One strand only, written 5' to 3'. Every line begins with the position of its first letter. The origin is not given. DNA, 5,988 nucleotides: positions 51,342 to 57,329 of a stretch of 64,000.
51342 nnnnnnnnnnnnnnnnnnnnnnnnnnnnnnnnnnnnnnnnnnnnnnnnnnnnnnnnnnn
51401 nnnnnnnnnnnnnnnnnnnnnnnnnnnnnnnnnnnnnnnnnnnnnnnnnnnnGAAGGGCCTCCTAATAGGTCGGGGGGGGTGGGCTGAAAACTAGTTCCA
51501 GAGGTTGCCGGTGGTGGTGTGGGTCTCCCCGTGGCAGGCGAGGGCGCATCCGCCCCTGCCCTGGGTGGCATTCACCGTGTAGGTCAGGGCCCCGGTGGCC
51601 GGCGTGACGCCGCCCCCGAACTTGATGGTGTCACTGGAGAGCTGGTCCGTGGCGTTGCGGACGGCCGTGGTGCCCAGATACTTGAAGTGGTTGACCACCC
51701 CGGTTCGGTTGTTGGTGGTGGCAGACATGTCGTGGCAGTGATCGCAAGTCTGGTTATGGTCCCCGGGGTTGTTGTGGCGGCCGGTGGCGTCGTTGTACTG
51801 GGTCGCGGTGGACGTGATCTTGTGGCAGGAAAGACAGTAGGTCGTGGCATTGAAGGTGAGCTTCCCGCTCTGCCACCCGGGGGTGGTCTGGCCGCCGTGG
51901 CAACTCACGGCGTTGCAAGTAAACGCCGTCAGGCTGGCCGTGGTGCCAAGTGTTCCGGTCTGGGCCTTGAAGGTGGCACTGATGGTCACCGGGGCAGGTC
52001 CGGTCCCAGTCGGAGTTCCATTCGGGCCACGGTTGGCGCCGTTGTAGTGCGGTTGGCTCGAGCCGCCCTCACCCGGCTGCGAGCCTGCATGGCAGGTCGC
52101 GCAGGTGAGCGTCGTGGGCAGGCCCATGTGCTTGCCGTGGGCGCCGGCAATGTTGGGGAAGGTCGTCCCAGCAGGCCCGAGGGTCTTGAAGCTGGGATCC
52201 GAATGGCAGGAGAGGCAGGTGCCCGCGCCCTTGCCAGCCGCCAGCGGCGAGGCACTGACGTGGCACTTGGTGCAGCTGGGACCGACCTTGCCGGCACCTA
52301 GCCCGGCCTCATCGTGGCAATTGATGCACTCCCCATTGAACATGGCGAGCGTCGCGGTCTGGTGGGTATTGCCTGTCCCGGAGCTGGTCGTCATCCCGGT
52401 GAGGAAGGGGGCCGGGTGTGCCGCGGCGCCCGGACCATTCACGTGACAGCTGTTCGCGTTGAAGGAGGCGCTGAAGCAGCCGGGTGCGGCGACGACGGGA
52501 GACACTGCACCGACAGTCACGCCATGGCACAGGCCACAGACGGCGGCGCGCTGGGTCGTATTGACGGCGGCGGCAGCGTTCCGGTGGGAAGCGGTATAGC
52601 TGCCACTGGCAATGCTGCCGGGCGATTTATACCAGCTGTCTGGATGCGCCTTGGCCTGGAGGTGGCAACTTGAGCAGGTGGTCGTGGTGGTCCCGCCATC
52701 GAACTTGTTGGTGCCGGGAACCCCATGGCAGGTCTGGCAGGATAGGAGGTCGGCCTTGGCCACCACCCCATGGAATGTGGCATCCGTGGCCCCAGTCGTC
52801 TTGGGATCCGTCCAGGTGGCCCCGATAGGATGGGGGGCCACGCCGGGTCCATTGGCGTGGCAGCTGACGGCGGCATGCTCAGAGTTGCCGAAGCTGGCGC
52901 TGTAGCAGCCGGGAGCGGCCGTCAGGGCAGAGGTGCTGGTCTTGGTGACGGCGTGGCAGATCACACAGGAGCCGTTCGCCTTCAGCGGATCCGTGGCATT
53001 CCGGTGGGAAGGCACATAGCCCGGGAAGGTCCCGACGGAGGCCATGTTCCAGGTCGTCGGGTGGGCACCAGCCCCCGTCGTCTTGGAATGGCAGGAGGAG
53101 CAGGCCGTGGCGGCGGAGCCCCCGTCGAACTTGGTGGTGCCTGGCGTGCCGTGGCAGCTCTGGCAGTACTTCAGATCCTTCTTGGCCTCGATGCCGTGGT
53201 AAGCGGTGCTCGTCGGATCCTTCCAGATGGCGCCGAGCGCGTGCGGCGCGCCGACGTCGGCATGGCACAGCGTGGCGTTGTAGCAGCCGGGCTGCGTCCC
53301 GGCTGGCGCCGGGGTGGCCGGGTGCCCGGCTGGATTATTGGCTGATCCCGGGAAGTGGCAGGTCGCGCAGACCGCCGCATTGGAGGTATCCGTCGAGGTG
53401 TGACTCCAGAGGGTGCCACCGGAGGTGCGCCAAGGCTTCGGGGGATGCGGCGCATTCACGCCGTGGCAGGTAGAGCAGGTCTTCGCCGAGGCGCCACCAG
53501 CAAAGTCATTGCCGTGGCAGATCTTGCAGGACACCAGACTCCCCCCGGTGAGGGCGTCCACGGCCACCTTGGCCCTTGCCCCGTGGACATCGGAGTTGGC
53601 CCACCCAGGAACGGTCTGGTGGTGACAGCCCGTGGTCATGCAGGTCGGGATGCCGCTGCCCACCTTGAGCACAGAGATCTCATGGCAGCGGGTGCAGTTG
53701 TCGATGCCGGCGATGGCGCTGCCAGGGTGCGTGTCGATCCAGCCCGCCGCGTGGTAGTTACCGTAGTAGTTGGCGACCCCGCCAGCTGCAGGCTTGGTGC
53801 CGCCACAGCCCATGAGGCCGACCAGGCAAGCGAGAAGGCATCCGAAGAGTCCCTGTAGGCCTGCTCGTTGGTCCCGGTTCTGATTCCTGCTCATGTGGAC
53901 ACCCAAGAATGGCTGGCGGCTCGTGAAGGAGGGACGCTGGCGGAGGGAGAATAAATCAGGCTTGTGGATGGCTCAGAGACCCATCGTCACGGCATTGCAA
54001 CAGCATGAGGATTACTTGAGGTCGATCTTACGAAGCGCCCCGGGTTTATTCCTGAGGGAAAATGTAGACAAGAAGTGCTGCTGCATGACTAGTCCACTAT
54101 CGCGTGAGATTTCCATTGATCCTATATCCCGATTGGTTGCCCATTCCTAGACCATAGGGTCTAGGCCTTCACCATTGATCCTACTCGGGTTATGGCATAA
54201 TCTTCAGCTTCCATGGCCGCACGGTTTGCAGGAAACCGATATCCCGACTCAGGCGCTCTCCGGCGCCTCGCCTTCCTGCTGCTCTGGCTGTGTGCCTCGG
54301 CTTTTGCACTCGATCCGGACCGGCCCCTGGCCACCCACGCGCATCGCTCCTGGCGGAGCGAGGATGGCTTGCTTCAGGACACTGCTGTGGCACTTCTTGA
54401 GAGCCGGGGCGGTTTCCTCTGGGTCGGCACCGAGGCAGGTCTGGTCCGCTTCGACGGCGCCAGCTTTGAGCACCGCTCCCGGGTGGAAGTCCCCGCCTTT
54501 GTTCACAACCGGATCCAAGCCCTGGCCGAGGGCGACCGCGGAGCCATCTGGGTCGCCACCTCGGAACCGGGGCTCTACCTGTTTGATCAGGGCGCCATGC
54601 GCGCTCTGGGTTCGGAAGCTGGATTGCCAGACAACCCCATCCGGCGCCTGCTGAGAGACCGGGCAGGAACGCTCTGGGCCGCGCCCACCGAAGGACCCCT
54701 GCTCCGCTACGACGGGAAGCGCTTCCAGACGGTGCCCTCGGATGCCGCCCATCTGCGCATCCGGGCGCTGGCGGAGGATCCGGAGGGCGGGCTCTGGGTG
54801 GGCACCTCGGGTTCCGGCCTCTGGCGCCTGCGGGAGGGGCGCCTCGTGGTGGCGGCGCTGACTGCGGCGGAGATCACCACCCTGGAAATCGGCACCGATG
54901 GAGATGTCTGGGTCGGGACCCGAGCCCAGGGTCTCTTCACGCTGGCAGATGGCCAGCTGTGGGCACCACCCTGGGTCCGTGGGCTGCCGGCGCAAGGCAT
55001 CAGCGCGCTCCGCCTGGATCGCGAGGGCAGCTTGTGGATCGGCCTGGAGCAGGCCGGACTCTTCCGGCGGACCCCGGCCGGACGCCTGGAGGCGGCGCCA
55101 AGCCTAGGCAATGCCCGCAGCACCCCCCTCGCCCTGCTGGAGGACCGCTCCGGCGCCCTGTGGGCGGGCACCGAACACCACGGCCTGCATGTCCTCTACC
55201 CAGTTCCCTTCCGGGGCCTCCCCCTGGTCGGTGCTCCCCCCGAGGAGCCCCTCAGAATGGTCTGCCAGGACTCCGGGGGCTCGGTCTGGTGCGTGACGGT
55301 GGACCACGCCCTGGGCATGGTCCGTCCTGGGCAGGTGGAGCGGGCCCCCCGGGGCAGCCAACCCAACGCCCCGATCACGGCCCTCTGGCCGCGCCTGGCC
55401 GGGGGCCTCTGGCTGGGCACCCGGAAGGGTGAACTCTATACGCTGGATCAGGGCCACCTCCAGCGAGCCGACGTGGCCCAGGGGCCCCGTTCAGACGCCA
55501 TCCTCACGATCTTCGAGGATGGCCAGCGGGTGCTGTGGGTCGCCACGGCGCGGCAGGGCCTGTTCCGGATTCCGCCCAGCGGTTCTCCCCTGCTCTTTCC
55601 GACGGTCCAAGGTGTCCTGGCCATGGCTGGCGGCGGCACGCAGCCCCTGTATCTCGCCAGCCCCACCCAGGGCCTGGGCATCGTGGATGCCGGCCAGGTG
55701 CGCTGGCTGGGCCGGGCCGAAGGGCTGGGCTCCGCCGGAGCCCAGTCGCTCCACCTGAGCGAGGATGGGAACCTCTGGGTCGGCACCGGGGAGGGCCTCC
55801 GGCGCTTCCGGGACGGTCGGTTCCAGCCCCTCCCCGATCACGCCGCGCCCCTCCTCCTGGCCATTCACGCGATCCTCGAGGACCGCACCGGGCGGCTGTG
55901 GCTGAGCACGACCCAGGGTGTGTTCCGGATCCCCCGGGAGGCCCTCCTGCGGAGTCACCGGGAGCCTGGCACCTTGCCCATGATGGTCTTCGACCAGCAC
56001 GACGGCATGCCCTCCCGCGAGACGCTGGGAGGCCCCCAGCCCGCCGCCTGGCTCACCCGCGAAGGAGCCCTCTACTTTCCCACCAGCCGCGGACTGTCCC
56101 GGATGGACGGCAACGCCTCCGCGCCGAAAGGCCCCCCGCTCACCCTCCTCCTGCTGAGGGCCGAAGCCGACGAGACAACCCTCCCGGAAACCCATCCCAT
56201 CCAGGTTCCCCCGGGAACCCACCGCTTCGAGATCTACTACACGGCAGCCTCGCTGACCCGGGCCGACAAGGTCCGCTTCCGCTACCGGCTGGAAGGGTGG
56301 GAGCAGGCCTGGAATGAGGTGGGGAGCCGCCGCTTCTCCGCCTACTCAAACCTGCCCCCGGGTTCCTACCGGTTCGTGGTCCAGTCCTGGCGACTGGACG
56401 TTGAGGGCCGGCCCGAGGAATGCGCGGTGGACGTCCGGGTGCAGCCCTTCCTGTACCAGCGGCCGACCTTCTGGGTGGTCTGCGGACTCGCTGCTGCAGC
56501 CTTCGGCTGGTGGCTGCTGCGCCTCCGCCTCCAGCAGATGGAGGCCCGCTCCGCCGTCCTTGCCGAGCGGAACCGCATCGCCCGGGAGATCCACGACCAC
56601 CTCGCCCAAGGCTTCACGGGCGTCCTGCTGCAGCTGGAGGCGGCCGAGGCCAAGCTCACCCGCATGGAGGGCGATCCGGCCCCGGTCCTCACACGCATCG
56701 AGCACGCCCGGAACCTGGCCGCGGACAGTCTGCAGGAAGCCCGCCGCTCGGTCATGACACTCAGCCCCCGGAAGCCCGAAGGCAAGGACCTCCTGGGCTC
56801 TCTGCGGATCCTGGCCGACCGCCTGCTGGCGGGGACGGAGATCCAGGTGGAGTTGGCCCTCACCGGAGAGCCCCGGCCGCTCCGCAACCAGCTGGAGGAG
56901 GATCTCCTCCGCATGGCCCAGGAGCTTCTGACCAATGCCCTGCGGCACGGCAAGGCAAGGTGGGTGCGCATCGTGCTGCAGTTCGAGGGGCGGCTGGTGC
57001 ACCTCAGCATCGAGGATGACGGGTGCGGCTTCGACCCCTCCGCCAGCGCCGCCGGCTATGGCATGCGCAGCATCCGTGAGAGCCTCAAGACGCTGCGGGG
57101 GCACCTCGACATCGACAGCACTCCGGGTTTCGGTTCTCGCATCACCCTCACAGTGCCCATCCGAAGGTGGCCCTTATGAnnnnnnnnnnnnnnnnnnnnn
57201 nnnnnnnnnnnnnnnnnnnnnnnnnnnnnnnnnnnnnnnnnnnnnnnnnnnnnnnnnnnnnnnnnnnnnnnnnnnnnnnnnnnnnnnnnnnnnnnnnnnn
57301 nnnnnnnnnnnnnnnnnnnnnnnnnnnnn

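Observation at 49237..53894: Candidate non-MtrAB porin-cytochrome electron conduit operon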

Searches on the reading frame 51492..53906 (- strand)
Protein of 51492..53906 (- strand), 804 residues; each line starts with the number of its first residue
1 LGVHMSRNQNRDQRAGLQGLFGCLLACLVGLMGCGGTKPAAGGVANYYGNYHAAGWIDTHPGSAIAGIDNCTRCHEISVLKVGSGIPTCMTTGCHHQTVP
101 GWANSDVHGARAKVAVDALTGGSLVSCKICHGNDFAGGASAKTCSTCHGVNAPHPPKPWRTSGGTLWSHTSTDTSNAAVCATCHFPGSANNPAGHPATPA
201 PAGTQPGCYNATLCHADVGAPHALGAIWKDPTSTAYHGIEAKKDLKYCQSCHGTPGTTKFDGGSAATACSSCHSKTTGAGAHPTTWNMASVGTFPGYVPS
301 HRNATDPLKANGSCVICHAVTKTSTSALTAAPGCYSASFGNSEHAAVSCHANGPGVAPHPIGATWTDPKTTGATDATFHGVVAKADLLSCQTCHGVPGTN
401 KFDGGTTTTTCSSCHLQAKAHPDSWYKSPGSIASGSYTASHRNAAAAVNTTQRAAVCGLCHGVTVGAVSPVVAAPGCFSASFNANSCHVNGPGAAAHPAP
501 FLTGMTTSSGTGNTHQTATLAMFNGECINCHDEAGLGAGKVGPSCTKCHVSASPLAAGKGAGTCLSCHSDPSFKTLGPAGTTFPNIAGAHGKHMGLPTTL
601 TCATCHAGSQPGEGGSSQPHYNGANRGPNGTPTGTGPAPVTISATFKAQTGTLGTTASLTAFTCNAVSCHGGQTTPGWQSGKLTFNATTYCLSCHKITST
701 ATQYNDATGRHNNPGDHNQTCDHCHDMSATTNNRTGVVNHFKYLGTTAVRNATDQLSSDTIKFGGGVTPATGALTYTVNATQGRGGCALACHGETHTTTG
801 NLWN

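Call 3: search_protein_families(library=pfam, proteins=[window:51492-53906:-], max_evalue=0.1)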
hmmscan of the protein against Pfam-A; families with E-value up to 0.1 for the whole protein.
window:51492-53906:- (804 aa): 3 families
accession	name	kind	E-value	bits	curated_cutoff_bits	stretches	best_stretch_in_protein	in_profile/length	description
PF14522.11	Cytochrome_C7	-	1e-10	41.7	24.8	1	560-610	12-52/67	Cytochrome c7 and related cytochrome c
PF22113.1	Mtrc-MtrF_II-IV_dom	-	1.1e-07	32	30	1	264-323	118-168/176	Outer membrane cytochrome MtrC/MtrF-like, domains II/IV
PF02085.21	Cytochrom_CIII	-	3.9e-07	30.8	22.9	2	385-461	31-101/101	Class III cytochrome C family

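Call 4: search_protein_families(library=ncbifam, proteins=[window:51492-53906:-], max_evalue=0.1)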
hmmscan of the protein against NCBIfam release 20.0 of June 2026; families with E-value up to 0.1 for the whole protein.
window:51492-53906:- (804 aa): 2 families
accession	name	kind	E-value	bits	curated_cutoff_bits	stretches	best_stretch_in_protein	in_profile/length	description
NF045713.1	CxxCH_16_HmcA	equivalog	1.1e-06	27.5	400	1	389-552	113-255/541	sulfate respiration complex hexadecaheme cytochrome HmcA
TIGR01904.2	GSu_C4xC__C2xCH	domain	2.9e-05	23.7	27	1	649-713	10-72/73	CxxxxCH/CxxCH domain c-type cytochrome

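Call 50: search_solved_structures(query=window:51492-53894:-, max_evalue=10, show_alignments=2)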
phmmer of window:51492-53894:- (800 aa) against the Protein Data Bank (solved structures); distinct sequences matched with E-value up to 10: 3.
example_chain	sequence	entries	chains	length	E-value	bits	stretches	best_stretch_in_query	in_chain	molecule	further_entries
6z5r_H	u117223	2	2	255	0.81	11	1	136-206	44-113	H subunit of photosynthetic reaction center complex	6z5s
1oah_A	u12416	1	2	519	1.1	10.6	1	148-211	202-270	CYTOCHROME C NITRITE REDUCTASE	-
8k9e_A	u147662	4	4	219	1.2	10.5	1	384-429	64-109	Cytochrome c7-like domain-containing protein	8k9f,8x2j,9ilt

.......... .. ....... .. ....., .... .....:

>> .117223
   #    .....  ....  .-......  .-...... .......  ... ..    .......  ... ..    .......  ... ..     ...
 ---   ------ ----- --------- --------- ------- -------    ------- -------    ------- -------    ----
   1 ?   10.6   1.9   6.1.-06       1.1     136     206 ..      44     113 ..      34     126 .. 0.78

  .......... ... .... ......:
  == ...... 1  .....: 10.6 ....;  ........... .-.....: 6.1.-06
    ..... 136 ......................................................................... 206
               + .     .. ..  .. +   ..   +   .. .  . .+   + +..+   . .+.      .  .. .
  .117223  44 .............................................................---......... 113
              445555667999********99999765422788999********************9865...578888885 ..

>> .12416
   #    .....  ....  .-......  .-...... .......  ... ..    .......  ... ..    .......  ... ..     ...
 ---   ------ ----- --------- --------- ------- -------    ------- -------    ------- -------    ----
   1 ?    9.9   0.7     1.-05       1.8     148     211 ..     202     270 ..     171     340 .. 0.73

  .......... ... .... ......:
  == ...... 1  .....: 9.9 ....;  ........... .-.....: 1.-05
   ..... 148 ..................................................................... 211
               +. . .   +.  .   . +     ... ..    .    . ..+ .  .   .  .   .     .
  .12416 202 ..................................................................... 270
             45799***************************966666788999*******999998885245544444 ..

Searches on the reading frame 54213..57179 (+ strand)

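Call 80: search_protein_families(library=pfam, proteins=[window:54213-57179:+], max_evalue=0.001)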
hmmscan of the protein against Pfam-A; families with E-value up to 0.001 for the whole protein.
window:54213-57179:+ (988 aa): 5 families
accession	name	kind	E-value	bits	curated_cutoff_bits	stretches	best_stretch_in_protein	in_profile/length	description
PF07494.17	Reg_prop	-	3.3e-41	134.4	20.4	0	182-200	6-24/24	Two component regulator propeller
PF07730.19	HisKA_3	-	3.7e-15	56.6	24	1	785-853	1-66/68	Histidine kinase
PF02518.31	HATPase_c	-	1.6e-12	48.3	26.4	1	895-984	3-110/111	Histidine kinase-, DNA gyrase B-, and HSP90-like ATPase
PF07495.19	Y_Y_Y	-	3.4e-09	36.9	26.6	1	685-741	6-62/65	Y_Y_Y domain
PF13581.12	HATPase_c_2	-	0.00082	19.8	27.4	0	896-945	30-84/127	Histidine kinase-like ATPase domain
